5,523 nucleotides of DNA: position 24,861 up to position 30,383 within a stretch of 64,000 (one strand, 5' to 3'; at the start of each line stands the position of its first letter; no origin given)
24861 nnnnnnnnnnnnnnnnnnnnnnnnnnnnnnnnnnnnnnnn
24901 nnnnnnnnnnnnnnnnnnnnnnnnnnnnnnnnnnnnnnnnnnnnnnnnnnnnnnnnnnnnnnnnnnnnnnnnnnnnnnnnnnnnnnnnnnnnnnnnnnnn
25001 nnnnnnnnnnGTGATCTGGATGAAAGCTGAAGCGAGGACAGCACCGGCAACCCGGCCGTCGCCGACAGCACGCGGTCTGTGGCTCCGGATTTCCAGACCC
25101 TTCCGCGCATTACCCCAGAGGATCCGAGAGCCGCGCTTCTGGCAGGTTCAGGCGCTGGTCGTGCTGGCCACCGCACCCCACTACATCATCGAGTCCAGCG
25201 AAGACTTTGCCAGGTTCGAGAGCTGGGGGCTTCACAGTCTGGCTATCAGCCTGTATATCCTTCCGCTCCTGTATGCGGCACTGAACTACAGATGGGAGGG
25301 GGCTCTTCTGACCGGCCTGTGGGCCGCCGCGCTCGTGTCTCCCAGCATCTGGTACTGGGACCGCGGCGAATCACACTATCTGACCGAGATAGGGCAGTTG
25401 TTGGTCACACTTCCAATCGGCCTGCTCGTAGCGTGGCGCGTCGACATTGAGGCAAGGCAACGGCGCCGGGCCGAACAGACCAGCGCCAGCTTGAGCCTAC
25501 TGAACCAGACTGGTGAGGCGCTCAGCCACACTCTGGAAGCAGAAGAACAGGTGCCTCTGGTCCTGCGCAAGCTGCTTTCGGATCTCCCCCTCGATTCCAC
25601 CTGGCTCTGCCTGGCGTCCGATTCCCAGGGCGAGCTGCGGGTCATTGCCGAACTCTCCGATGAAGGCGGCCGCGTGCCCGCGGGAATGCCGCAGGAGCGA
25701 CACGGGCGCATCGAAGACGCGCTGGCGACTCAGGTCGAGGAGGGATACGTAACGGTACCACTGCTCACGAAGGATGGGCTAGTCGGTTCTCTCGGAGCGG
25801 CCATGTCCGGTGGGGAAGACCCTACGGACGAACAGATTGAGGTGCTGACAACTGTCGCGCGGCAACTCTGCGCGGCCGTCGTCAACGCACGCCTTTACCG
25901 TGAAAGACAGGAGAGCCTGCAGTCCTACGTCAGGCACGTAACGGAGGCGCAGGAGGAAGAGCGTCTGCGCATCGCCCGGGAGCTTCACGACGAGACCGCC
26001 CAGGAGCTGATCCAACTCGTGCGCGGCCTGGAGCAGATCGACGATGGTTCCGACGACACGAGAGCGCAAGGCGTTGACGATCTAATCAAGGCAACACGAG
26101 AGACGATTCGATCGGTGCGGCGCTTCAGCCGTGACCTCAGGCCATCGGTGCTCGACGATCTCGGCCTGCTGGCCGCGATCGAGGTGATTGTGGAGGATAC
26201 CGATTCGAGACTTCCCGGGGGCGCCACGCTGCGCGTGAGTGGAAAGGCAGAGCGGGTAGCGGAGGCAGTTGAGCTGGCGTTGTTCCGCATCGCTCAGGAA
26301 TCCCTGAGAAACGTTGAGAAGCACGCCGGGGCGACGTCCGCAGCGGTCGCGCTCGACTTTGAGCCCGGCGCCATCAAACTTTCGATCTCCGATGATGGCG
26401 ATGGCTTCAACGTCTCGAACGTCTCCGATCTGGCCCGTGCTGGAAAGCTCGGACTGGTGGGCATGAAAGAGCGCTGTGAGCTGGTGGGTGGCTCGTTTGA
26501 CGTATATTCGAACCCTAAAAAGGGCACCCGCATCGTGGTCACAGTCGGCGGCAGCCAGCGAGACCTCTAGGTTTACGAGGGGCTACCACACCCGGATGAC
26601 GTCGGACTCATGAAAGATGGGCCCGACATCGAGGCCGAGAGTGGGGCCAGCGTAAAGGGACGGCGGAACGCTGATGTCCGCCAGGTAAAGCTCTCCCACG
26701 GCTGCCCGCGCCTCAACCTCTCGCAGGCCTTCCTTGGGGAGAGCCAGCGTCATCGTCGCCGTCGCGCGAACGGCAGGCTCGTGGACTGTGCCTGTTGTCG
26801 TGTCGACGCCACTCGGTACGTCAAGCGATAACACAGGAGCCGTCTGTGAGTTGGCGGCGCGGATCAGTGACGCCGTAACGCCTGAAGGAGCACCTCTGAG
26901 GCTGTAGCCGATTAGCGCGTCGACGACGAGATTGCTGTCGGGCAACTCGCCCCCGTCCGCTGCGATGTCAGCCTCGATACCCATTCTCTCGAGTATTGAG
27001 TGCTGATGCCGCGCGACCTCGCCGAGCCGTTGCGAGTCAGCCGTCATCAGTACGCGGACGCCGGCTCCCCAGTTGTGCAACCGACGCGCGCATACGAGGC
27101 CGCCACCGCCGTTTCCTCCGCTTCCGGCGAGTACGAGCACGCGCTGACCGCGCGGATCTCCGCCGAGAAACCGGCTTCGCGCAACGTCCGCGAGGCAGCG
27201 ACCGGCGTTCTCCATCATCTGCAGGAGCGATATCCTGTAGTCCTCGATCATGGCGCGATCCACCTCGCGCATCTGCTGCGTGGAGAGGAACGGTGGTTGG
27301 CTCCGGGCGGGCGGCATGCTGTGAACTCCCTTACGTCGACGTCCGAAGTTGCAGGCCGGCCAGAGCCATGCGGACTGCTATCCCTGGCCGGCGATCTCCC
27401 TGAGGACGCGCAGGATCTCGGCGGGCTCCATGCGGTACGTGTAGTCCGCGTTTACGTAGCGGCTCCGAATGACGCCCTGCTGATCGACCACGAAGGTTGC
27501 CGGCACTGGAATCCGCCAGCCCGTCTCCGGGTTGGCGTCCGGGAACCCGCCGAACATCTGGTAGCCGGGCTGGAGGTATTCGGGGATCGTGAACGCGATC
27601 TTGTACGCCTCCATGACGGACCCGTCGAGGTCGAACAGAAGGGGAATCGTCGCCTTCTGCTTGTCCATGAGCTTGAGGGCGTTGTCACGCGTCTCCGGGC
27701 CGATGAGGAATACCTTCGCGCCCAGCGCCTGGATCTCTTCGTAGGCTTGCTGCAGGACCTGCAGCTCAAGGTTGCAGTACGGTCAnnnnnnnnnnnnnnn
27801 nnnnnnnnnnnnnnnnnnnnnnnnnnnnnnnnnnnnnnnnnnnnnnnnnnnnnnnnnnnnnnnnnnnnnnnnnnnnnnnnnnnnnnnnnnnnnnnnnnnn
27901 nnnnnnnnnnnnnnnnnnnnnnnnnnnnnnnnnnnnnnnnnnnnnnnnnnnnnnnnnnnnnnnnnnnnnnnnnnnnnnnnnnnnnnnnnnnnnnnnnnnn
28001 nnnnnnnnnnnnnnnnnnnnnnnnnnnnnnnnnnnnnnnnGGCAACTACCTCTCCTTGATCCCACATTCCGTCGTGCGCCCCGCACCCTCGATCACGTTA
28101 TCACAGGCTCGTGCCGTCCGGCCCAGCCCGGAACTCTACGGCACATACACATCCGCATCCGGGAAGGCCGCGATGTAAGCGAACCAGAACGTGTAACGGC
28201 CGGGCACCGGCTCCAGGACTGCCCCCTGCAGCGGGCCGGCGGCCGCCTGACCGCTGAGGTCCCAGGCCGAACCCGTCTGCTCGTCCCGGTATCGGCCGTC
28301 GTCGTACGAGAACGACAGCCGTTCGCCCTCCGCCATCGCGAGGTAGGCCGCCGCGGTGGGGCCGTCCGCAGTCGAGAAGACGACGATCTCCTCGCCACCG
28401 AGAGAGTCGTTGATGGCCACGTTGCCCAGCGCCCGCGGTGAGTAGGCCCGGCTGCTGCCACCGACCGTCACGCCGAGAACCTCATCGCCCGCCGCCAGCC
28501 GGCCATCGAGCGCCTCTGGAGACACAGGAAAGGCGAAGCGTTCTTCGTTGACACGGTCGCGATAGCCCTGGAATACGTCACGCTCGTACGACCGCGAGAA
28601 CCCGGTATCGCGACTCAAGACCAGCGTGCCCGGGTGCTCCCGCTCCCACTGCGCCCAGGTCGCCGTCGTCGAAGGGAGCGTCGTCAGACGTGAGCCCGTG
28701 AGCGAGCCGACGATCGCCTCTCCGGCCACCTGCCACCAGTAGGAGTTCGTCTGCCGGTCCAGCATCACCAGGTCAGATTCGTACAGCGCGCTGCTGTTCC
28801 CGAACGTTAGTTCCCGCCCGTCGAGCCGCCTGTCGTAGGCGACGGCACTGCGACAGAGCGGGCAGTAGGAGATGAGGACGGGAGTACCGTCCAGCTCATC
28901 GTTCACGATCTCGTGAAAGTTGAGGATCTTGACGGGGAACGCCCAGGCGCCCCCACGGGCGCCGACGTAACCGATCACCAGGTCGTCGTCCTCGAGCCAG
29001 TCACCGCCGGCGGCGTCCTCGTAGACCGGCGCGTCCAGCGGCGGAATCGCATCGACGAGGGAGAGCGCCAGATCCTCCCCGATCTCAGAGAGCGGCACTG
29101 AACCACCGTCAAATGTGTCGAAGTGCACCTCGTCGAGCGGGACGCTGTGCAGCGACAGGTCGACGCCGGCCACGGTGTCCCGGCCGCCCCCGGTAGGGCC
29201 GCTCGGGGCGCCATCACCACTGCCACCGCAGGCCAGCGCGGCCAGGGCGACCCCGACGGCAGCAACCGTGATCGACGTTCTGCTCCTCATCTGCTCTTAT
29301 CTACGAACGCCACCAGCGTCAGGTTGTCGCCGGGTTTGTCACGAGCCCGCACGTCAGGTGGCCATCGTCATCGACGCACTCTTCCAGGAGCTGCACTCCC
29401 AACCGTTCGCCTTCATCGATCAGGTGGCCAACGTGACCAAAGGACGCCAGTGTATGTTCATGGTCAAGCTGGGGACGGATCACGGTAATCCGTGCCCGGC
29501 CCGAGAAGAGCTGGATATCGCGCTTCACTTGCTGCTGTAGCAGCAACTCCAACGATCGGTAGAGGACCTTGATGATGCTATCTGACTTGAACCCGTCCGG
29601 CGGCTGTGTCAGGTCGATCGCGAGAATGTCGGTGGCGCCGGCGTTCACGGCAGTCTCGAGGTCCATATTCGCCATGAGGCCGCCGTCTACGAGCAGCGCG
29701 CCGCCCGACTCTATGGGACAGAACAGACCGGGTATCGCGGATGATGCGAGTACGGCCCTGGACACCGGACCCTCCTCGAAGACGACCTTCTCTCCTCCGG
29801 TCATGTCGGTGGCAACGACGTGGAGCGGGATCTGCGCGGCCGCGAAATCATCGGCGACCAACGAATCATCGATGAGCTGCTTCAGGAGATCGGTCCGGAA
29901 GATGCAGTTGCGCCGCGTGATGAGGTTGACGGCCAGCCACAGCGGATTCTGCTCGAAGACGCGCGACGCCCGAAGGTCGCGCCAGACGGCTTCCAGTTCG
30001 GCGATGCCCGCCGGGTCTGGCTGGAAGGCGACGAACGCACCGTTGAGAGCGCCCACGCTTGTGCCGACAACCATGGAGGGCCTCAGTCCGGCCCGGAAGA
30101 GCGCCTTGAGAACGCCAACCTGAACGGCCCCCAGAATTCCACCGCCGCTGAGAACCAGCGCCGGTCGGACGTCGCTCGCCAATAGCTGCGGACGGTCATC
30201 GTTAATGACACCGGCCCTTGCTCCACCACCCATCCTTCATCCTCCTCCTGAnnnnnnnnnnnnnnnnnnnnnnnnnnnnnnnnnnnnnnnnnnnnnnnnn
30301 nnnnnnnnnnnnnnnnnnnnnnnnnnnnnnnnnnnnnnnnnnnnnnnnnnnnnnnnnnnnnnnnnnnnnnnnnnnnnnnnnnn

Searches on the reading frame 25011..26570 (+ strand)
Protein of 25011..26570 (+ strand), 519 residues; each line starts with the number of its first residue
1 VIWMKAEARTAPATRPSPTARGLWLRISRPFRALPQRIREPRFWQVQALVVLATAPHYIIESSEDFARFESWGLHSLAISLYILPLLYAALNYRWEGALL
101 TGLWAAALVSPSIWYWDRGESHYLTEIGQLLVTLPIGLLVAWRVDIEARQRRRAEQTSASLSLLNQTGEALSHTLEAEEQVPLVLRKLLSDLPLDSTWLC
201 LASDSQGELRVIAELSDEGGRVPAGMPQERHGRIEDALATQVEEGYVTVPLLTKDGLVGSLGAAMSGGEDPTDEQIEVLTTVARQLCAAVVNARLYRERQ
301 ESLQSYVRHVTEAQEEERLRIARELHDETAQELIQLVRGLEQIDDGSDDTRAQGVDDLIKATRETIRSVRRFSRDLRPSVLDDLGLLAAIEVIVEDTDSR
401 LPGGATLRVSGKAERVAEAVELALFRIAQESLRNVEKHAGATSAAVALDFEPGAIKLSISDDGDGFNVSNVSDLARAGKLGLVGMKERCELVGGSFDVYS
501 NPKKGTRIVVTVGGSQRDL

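Call 12: search_protein_families(library=pfam, proteins=[window:25011-26570:+], max_evalue=0.000001)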
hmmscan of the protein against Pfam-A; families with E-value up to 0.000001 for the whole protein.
window:25011-26570:+ (519 aa): 2 families
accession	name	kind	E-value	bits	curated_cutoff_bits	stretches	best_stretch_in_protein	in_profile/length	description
PF02518.31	HATPase_c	-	4.6e-11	43.6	26.4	1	421-512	3-107/111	Histidine kinase-, DNA gyrase B-, and HSP90-like ATPase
PF07730.19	HisKA_3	-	2.5e-09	38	24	1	317-381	1-68/68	Histidine kinase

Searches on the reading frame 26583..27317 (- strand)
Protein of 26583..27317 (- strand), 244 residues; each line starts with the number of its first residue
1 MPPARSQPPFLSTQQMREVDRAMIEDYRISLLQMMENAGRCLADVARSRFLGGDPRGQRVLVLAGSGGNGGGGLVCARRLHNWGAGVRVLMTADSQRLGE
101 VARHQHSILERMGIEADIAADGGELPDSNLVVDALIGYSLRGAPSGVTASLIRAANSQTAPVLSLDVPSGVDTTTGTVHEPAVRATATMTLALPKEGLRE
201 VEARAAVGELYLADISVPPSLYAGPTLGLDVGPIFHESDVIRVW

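Call 12: search_protein_families(library=pfam, proteins=[window:26583-27317:-], max_evalue=0.000001)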
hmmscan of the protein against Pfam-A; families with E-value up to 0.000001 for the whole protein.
window:26583-27317:- (244 aa): 1 family
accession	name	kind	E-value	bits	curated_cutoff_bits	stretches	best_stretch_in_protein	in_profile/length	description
PF03853.21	YjeF_N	-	8.8e-44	149.9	24.9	1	33-197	3-169/169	YjeF-related protein N-terminus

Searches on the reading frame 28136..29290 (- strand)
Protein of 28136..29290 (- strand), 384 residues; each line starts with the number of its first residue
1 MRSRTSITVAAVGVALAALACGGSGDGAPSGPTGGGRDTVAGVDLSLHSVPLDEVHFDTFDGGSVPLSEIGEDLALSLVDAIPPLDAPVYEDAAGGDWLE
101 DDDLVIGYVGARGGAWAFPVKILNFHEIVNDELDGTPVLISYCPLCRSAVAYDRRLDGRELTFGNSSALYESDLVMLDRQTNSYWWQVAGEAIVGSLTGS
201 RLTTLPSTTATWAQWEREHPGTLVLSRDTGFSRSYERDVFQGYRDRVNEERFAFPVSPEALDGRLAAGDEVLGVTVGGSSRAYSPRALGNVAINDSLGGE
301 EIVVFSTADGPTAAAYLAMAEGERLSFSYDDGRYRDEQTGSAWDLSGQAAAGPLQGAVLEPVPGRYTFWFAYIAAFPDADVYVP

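Call 12: search_protein_families(library=pfam, proteins=[window:28136-29290:-], max_evalue=0.000001)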
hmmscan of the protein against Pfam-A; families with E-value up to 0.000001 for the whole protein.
window:28136-29290:- (384 aa): 1 family
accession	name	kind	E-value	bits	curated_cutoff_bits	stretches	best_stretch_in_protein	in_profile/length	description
PF11376.13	DUF3179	-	1.4e-83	281.2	27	1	80-378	2-291/292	Protein of unknown function (DUF3179)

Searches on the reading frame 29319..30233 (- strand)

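Call 12: search_protein_families(library=pfam, proteins=[window:29319-30233:-], max_evalue=0.000001)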
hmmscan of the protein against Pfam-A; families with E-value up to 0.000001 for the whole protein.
window:29319-30233:- (304 aa): 1 family
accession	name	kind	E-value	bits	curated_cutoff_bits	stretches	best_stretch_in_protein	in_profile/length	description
PF01734.28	Patatin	-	3.9e-32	112.5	27.7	1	26-195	1-190/191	Patatin-like phospholipase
